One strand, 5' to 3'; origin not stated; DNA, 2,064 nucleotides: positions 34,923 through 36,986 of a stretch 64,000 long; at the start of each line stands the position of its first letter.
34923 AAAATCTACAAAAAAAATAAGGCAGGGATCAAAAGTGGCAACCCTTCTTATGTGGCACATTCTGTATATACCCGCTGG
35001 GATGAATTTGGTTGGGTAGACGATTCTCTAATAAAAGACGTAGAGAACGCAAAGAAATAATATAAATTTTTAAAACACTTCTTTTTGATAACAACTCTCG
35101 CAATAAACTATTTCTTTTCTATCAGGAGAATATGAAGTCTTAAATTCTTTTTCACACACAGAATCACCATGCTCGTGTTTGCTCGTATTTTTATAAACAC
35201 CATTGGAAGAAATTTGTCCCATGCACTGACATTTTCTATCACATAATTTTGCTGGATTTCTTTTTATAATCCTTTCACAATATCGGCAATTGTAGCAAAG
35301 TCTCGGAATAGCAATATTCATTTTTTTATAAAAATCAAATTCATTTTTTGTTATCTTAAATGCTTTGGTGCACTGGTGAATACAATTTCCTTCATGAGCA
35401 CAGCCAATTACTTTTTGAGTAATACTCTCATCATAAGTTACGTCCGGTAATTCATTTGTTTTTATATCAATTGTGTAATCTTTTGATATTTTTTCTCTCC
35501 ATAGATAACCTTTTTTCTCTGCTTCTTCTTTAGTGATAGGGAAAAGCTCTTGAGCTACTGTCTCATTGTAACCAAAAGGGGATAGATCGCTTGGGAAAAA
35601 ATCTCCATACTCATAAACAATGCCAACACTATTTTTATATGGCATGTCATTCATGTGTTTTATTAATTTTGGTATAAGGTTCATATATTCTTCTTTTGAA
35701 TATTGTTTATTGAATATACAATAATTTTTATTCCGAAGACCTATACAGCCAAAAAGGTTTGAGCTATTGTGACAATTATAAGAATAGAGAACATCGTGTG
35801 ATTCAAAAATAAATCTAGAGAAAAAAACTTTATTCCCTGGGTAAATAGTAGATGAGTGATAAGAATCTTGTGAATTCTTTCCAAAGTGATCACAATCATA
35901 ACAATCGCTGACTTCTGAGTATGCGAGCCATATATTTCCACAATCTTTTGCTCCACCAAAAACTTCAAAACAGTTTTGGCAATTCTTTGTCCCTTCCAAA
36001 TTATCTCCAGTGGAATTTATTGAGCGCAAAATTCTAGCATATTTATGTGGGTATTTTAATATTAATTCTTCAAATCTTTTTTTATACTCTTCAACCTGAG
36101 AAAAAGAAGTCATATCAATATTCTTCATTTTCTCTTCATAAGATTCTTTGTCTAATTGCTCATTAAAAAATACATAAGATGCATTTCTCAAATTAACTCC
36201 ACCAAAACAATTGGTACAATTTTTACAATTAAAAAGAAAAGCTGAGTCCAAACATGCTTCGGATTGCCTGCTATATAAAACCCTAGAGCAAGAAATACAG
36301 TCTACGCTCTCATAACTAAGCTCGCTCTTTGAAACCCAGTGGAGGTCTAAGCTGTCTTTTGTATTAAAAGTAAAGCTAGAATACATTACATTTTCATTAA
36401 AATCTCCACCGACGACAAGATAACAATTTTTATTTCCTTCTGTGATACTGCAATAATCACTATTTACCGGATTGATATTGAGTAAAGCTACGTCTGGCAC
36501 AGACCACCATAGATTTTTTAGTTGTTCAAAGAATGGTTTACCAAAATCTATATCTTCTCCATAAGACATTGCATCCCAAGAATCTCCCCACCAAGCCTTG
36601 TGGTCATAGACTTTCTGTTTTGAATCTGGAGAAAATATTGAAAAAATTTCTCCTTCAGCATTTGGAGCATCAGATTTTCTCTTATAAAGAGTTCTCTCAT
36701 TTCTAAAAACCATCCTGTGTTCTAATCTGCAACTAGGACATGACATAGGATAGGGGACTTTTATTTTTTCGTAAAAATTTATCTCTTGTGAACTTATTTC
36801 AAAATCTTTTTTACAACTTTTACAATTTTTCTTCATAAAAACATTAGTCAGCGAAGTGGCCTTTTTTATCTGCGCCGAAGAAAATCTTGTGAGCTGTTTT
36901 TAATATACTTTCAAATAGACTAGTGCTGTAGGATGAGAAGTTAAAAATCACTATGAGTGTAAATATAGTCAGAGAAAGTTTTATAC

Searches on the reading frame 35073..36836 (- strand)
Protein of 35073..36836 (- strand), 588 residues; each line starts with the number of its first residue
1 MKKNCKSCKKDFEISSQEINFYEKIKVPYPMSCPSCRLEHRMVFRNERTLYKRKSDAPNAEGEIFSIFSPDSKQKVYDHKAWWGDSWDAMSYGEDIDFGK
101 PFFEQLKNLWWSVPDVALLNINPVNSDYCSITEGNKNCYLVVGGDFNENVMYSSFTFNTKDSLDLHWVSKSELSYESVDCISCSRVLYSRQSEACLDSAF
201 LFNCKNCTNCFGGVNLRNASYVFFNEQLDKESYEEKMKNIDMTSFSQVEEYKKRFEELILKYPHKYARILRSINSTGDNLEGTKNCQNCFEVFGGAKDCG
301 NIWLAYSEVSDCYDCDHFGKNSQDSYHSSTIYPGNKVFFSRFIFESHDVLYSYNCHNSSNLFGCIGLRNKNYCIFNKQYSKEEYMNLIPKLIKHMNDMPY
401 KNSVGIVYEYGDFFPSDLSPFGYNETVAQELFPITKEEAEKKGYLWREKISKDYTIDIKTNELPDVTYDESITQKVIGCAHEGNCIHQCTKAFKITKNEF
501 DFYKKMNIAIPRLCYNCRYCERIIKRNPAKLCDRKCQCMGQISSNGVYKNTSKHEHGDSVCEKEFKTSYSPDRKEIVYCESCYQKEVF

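Call 3: search_protein_families(library=pfam, proteins=[window:35073-36836:-], max_evalue=10)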
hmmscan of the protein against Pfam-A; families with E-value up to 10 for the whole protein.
window:35073-36836:- (588 aa): 4 families
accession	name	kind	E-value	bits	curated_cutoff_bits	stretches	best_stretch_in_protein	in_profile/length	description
PF09606.15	Med15_N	-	7.1e-05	22.9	24.1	1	374-403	40-69/72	ARC105/Med15 mediator subunit N-terminal KIX domain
PF13451.12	zf_Tbcl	-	0.0077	16.6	24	1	4-40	6-43/48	Probable treble clef domain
PF23477.1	zf_Tbcl_2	-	0.03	14.5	27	1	561-586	11-36/37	Probable treble clef zinc finger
PF12038.13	QTMAN_N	-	0.19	12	25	1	373-404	123-154/168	tRNA-queuosine alpha-mannosyltransferase N-terminal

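Call 4: search_protein_families(library=ncbifam, proteins=[window:35073-36836:-], max_evalue=10)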
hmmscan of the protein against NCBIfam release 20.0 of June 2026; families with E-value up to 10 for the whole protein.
window:35073-36836:- (588 aa): 0 families

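Call 20: search_protein_families(library=padloc, proteins=[window:35073-36836:-], max_evalue=10)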
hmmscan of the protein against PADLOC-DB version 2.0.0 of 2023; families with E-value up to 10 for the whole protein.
window:35073-36836:- (588 aa): 0 families

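Call 21: search_protein_families(library=phrogs, proteins=[window:35073-36836:-], max_evalue=10)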
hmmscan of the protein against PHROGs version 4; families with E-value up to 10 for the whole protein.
window:35073-36836:- (588 aa): 3 families
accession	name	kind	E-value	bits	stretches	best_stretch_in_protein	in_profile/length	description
phrog_15341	-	unknown function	0.013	15.9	2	285-377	80-173/276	-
phrog_9336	-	unknown function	0.066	13.9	1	22-48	158-184/198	-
phrog_35669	-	unknown function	5.5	8.6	1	284-338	32-84/111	-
